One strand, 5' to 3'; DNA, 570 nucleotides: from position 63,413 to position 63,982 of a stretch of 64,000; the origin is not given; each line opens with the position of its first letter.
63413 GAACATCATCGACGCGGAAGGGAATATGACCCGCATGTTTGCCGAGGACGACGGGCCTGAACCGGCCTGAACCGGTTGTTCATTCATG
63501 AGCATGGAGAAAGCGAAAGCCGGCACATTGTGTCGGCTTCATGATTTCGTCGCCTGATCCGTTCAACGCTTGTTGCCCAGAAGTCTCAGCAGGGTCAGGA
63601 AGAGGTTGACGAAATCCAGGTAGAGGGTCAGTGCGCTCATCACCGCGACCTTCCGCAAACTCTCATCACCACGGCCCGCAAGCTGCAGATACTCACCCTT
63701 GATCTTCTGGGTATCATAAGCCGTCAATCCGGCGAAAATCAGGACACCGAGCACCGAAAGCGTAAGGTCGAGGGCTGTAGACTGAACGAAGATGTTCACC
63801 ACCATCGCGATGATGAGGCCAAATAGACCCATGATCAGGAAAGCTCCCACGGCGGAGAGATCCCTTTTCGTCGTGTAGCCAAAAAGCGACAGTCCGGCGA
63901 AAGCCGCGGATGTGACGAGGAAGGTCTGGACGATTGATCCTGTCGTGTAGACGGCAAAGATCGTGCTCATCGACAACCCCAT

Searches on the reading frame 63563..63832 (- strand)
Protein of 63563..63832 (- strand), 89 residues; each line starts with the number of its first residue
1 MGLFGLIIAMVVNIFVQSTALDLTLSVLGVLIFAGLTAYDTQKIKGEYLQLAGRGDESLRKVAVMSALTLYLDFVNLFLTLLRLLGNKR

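Call 39: find_encoding_contigs(protein=window:63563-63832:-, flank=10000, max_places=4)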
Protein window:63563-63832:- (89 aa): 2 contigs read that carry it; 2 places shown.
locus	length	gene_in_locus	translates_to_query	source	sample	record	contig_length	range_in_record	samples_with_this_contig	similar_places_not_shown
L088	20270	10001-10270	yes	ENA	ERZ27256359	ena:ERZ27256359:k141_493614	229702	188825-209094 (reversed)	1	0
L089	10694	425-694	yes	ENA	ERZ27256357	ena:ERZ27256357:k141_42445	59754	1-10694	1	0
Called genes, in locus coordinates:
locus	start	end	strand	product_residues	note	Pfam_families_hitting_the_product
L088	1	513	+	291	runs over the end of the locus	-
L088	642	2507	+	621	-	PF01131:Topoisom_bac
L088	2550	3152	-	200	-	PF05951:Peptidase_M15_2, PF08291:Peptidase_M15_3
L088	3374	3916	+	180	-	-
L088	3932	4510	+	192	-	-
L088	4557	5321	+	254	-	-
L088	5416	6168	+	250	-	-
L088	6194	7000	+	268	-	-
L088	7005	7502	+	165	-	-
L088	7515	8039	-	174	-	-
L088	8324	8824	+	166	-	PF01027:Bax1-I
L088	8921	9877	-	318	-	PF05598:DUF772, PF01609:DDE_Tnp_1, PF13612:DDE_Tnp_1_3 (weak), PF13359:DDE_Tnp_4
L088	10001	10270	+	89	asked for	PF01027:Bax1-I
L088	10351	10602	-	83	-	-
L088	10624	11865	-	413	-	PF00579:tRNA-synt_1b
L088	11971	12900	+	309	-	PF00149:Metallophos, PF12850:Metallophos_2 (faint)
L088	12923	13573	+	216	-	PF13328:HD_4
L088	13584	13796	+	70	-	-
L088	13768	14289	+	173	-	-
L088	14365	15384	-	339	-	-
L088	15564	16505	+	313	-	PF01145:Band_7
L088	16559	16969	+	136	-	-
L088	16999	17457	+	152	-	-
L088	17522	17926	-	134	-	-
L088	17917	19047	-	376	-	-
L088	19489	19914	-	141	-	-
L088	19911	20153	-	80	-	-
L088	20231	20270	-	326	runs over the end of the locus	PF01145:Band_7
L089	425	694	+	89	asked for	PF01027:Bax1-I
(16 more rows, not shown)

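Call 59: find_homologous_proteins(query=L088:642-2507:+, max_evalue=1e-20)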
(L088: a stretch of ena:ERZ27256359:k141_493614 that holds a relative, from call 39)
Query L088:642-2507:+ (621 aa): 104 proteins with E <= 1e-20 among 8000 candidates.
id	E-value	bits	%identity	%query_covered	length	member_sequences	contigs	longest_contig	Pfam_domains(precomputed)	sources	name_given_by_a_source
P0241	0.0e+0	1399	100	100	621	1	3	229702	PF01131.26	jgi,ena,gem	-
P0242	7.2e-275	931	67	100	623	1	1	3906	PF01131.26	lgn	-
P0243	3.9e-251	853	63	100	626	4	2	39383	PF01131.26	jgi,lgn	jgi:DNA topoisomerase I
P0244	2.1e-249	847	64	99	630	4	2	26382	PF01131.26,PF01751.29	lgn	-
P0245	6.4e-249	846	65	94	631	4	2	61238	PF01131.26,PF01751.29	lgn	-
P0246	6.8e-248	842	63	100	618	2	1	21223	PF01131.26,PF01751.29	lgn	-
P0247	3.5e-244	830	62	100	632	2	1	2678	PF01131.26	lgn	-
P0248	2.3e-242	824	64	94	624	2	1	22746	PF01131.26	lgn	-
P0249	3.2e-241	820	61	100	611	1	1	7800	PF01131.26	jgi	-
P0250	6.6e-233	793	59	100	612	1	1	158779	PF01131.26,PF01751.29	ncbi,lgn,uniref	ncbi:DNA topoisomerase [Paracoccus litorisediminis]|uniref:DNA topoisomerase n=1 Tax=Paracoccus lito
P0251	1.9e-227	775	58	100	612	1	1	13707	PF01131.26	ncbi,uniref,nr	ncbi:DNA topoisomerase [Defluviimonas salinarum]|uniref:DNA topoisomerase n=1 Tax=Defluviimonas sali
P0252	2.1e-226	771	59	95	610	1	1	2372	PF01131.26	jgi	-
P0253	3.0e-226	771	57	100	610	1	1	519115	PF01131.26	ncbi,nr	ncbi:hypothetical protein KUV57_12875 [Epibacterium sp. DP7N7-1]|nr:hypothetical protein [Epibacteri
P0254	1.9e-225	768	56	100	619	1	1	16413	PF01131.26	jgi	jgi:DNA topoisomerase-1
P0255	3.3e-225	767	58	100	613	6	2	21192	PF01131.26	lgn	-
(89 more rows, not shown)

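Call 60: find_encoding_contigs(protein=P0241, flank=10000, max_places=3)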
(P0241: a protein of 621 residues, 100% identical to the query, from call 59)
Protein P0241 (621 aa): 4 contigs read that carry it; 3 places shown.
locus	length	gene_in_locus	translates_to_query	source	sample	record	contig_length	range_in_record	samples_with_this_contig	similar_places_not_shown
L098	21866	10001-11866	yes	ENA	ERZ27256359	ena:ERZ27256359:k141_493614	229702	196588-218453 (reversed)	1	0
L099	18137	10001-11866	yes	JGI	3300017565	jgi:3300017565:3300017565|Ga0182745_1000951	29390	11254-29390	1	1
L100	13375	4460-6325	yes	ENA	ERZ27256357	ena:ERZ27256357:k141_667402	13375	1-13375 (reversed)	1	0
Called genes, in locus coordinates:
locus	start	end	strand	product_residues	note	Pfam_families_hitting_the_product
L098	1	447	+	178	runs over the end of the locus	-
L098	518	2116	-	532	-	PF00580:UvrD-helicase, PF13245:AAA_19 (weak), PF13361:UvrD_C (weak)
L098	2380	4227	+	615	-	PF18338:BppL_N, PF13884:Peptidase_S74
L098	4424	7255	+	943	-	PF18338:BppL_N, PF13884:Peptidase_S74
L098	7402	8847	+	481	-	PF13884:Peptidase_S74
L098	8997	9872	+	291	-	-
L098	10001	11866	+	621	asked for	PF01131:Topoisom_bac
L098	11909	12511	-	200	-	PF05951:Peptidase_M15_2, PF08291:Peptidase_M15_3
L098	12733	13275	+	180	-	-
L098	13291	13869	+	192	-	-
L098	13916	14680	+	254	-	-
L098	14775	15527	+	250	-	-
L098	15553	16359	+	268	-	-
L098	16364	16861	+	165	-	-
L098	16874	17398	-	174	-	-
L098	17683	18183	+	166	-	PF01027:Bax1-I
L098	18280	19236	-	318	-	PF05598:DUF772, PF01609:DDE_Tnp_1, PF13612:DDE_Tnp_1_3 (weak), PF13359:DDE_Tnp_4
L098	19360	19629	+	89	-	PF01027:Bax1-I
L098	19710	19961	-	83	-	-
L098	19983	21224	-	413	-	PF00579:tRNA-synt_1b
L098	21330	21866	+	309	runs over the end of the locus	PF00149:Metallophos, PF12850:Metallophos_2 (faint)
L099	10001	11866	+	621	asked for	PF01131:Topoisom_bac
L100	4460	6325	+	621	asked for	PF01131:Topoisom_bac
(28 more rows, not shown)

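Call 61: find_encoding_contigs(protein=P0250, flank=10000, max_places=2)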
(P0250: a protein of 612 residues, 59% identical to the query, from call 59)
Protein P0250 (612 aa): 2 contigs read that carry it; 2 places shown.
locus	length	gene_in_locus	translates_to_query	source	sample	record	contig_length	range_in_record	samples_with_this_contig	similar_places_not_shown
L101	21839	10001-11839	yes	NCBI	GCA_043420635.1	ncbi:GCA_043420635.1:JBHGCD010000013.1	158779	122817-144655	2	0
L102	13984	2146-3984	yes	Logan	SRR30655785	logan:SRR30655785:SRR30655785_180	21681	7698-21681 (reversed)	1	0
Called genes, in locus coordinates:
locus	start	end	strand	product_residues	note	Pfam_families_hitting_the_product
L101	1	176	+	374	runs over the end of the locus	PF04471:Mrr_cat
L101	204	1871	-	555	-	-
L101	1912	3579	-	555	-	PF00580:UvrD-helicase, PF13245:AAA_19, PF13604:AAA_30 (weak), PF13361:UvrD_C (faint), PF13538:UvrD_C_2 (faint)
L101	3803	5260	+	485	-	PF18338:BppL_N (weak), PF13884:Peptidase_S74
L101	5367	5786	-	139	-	-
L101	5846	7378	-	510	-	PF01385:OrfB_IS605 (faint)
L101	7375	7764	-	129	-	PF01797:Y1_Tnp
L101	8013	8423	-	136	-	-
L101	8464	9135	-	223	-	PF11319:VasI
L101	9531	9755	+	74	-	-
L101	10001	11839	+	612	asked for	PF01751:Toprim (weak), PF01131:Topoisom_bac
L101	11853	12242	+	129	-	-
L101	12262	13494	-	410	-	PF13657:Couple_hipA (faint), PF07804:HipA_C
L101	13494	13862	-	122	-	PF13560:HTH_31 (weak), PF13443:HTH_26 (weak), PF01381:HTH_3 (weak)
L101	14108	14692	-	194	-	PF05951:Peptidase_M15_2, PF08291:Peptidase_M15_3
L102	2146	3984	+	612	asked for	PF01751:Toprim (weak), PF01131:Topoisom_bac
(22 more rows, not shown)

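Call 62: search_dna_similar(query=P0241, collection=phages, mode=protein, max_evalue=0.00001, max_rows=15)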
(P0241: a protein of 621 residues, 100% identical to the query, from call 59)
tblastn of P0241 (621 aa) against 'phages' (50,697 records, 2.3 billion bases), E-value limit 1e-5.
Records with a match: 4; places in all: 4; records where one place covers at least 80% of the query: 2.
Best place of each record, by identity: <60% 4.
By first word of the organism name: Bacteriophage 2; Dolichospermum 1; Microcystis 1.
By host as written in the record: - 2; Dolichospermum flos-aquae 1; Microcystis sp. SG03 1.
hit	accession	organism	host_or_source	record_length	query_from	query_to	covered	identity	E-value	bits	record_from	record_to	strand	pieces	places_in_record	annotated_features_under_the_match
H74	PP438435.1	Dolichospermum phage Dfl-JY45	Dolichospermum flos-aquae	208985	1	539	82%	29.8%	4e-22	130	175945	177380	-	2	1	hypothetical protein (x2)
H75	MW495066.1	Microcystis phage MaAM05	Microcystis sp. SG03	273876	2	514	83%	25.1%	6e-8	62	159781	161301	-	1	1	topA: DNA topoisomerase 1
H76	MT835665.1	Bacteriophage sp.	human fecal samples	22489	2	486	78%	23.2%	6e-6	56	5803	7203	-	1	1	record has no annotation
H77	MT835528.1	Bacteriophage sp.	human fecal samples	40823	2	185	30%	31.1%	7e-7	59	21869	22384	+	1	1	record has no annotation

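Call 63: find_related_loci(query=P0241, collection=viral_contigs, flank=10000)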
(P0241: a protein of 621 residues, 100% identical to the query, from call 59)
Query P0241 (621 aa) in viral_contigs; peptide patterns used: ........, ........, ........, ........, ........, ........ (x = any residue, [..] = any of these).
3 stretches matched a pattern, but none encodes a relative of the query by tblastn (E <= 1e-3).

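Call 65: search_protein_families(library=phrogs, max_evalue=0.001, proteins=[L098:2380-4227:+, L098:4424-7255:+, L098:7402-8847:+, L098:8997-9872:+, L098:11909-12511:-, L098:12733-13275:+, L098:13291-13869:+, L098:13916-14680:+, L098:14775-15527:+, L098:15553-16359:+])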
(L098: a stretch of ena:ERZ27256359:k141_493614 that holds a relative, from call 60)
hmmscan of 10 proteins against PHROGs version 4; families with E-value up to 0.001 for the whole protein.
L098:2380-4227:+ (615 aa): 34 families (the best 25 are shown)
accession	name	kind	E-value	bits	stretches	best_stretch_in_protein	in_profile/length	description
phrog_1980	-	tail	4.4e-27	96.5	1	321-612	211-436/449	tail fiber protein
phrog_8215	-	tail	5.3e-25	88.9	1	294-605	711-995/1000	baseplate wedge initiator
phrog_5668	-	tail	6.1e-25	88.2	1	486-612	1433-1564/1567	tail fiber protein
phrog_6921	-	tail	3.8e-20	73.3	1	383-612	541-737/738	tail fiber protein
phrog_5481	-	tail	5.7e-18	65.8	1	474-612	881-1026/1043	tail fiber protein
phrog_18186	-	tail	2.6e-16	60.4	1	485-607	453-575/582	baseplate wedge subunit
phrog_1699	-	tail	3.1e-15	56.8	1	495-610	876-995/1000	long tail fiber protein distal subunit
phrog_14572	-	tail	4.1e-15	56.8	1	508-612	354-476/484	tail fiber protein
phrog_28992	-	unknown function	1.7e-14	54.8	1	498-611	228-341/343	-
phrog_33119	-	tail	5.5e-14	52.7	1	499-607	527-635/643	long tail fiber protein distal subunit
phrog_25788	-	tail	2.4e-13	50.6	1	422-604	422-601/603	tail fiber protein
phrog_11011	-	tail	2.7e-13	49.7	1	478-611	1137-1282/1291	long tail fiber protein distal subunit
phrog_6121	-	head and packaging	7.9e-13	49.6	1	469-585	277-388/392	virion structural protein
phrog_25848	-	tail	1.3e-12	47.7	1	518-611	504-596/598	tail fiber protein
phrog_6578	-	tail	1.3e-11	44.1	1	477-610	1038-1191/1210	tail fiber protein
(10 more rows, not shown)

L098:4424-7255:+ (943 aa): 35 families (the best 25 are shown)
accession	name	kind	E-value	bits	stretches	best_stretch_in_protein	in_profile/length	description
phrog_7911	-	tail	1e-29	104.3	2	532-589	470-527/915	tail protein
phrog_6722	-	tail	3.5e-23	83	2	496-535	326-365/974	tail fiber protein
phrog_16641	-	tail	3.5e-22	78.9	2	254-368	154-262/1296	tail fiber protein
phrog_8215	-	tail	1.2e-21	77.8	1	464-915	633-996/1000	baseplate wedge initiator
phrog_1980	-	tail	7.5e-21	75.9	1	514-930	108-445/449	tail fiber protein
phrog_26758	-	tail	1.7e-18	66.7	2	256-305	185-235/1308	tail fiber protein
phrog_26292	-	tail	4.1e-17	62.3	1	494-628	20-140/1190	tail fiber protein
phrog_5668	-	tail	4.9e-17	62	1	757-919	1385-1562/1567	tail fiber protein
phrog_18186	-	tail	2.7e-15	57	1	800-919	462-571/582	baseplate wedge subunit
phrog_3299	-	unknown function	5.8e-15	54.9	2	532-652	680-799/1385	-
phrog_38418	-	unknown function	4.8e-14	53.1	2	323-369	42-90/472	-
phrog_22609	-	tail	7.5e-14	51.4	2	545-655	605-754/1184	tail fiber protein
phrog_25848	-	tail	2.3e-13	50.3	1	822-919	502-595/598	tail fiber protein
phrog_21552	-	unknown function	3.7e-13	50.6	2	532-592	226-286/391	-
phrog_1833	-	tail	1.4e-12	48.9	2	527-586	192-251/322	tail fiber protein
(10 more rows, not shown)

L098:7402-8847:+ (481 aa): 38 families (the best 25 are shown)
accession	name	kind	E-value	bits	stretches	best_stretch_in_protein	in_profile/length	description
phrog_5668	-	tail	1.3e-27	97.1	1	324-479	1398-1556/1567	tail fiber protein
phrog_1980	-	tail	4.4e-23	83.3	1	239-479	256-428/449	tail fiber protein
phrog_8215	-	tail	1.5e-20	74.2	1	282-479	780-994/1000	baseplate wedge initiator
phrog_18186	-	tail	1.5e-18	67.8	1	238-479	355-572/582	baseplate wedge subunit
phrog_30158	-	unknown function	4.3e-17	62.8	1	372-479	675-778/779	-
phrog_1699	-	tail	2.2e-16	60.6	1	343-479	848-989/1000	long tail fiber protein distal subunit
phrog_25788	-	tail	4.2e-15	56.4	1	383-481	505-603/603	tail fiber protein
phrog_6921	-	tail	4.6e-14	53.1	1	367-479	605-729/738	tail fiber protein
phrog_26630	-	tail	3e-13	50.2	1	130-189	95-154/506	tail fiber protein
phrog_25848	-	tail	3.3e-13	49.7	1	386-478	500-588/598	tail fiber protein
phrog_11011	-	tail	1.7e-12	47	1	390-479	1180-1275/1291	long tail fiber protein distal subunit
phrog_1640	-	tail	2.8e-12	47.6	0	158-188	135-165/765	tail protein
phrog_5481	-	tail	4.8e-12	46.2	1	316-477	836-1015/1043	tail fiber protein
phrog_6578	-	tail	1.1e-11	44.3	1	391-447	1080-1134/1210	tail fiber protein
phrog_8443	-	tail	1.8e-11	44.7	1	266-480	413-630/636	tail fiber protein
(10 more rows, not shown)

L098:8997-9872:+ (291 aa): 0 families

L098:11909-12511:- (200 aa): 3 families
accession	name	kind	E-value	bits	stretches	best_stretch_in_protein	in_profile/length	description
phrog_894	-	lysis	1.3e-07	31.9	1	122-195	89-164/389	endolysin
phrog_17373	-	other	2.8e-06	28.2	1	117-198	53-128/224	peptidase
phrog_25247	-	other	0.00011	22.4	1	125-198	442-509/520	peptidase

L098:12733-13275:+ (180 aa): 0 families

L098:13291-13869:+ (192 aa): 0 families

L098:13916-14680:+ (254 aa): 0 families

L098:14775-15527:+ (250 aa): 0 families

L098:15553-16359:+ (268 aa): 1 family
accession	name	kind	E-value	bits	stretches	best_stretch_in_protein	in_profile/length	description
phrog_27932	-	tail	2e-05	24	1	68-187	368-476/855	baseplate hub subunit and tail lysozyme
